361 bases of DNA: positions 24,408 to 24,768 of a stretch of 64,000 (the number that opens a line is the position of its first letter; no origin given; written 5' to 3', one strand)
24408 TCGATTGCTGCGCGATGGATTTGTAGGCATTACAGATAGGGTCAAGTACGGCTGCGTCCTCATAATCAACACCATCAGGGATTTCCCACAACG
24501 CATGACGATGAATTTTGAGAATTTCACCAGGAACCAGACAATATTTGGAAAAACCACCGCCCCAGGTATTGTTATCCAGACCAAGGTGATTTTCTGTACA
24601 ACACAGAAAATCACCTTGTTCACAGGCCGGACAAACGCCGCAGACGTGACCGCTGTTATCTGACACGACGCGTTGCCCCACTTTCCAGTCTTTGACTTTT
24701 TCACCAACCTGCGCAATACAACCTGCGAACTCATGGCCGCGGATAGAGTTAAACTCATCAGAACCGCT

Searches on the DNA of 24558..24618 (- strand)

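Call 13: search_dna_similar(query=window:24558-24618:-, collection=ecoli_genomes, mode=near, max_rows=60, rows=best)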
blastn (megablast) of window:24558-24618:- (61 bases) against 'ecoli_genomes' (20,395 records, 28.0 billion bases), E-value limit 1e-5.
Records with a match: 4291; places in all: 4291; records where one place covers at least 80% of the query: 4291.
Genomes with a match: 4291 of 5426; with a place that covers at least 80% of the query: 4291. Places per genome that has any: lowest 1, median 1, highest 1. On chromosomes: 4290 places; on plasmids: 1.
Best place of each record, by identity: >=99% 49; 90-95% 4242.
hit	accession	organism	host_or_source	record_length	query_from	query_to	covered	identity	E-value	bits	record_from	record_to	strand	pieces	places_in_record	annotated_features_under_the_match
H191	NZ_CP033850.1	Escherichia coli strain FDAARGOS_497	Homo sapiens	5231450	1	61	100%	100.0%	5e-23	113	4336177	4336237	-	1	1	ydjL: zinc-binding dehydrogenase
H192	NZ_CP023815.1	Escherichia coli strain IMT16316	wild bird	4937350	1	61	100%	100.0%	5e-23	113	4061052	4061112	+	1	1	ydjL: zinc-binding dehydrogenase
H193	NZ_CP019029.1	Escherichia coli strain Ecol_881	Homo sapiens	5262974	1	61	100%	100.0%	5e-23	113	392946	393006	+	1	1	ydjL: zinc-binding dehydrogenase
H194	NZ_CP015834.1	Escherichia coli strain MS6198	Homo sapiens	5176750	1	61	100%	100.0%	5e-23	113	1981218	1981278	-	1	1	ydjL: zinc-binding dehydrogenase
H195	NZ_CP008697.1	Escherichia coli strain ST648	Homo sapiens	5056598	1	61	100%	100.0%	5e-23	113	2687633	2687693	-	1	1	ydjL: zinc-binding dehydrogenase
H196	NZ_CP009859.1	Escherichia coli strain ECONIH1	rectal swab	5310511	1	61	100%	100.0%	5e-23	113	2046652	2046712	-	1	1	ydjL: zinc-binding dehydrogenase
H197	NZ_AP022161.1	Escherichia coli strain WP5-S18-ESBL-08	-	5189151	1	61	100%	100.0%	5e-23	113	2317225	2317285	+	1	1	ydjL: zinc-binding dehydrogenase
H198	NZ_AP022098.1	Escherichia coli strain WP4-S18-ESBL-09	-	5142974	1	61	100%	100.0%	5e-23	113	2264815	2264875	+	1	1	ydjL: zinc-binding dehydrogenase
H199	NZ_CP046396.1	Escherichia coli strain ampC_0069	Homo sapiens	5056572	1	61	100%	100.0%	5e-23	113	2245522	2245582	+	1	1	ydjL: zinc-binding dehydrogenase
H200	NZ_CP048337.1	Escherichia coli strain 142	environment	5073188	1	61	100%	100.0%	5e-23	113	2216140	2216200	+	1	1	ydjL: zinc-binding dehydrogenase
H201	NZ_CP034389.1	Escherichia coli strain RS571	Homo sapiens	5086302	1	61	100%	100.0%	5e-23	113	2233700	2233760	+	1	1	ydjL: zinc-binding dehydrogenase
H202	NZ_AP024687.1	Escherichia coli strain FUJ80154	Homo sapiens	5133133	1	61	100%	100.0%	5e-23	113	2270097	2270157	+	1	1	ydjL: zinc-binding dehydrogenase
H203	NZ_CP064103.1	Escherichia coli strain IR53017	Homo sapiens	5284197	1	61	100%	100.0%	5e-23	113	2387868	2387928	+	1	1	ydjL: zinc-binding dehydrogenase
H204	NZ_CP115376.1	Escherichia coli strain CUVET20-PYO4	dog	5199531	1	61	100%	100.0%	5e-23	113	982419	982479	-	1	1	ydjL: zinc-binding dehydrogenase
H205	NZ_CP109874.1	Escherichia coli strain EC488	Homo sapiens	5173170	1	61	100%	100.0%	5e-23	113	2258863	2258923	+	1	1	ydjL: zinc-binding dehydrogenase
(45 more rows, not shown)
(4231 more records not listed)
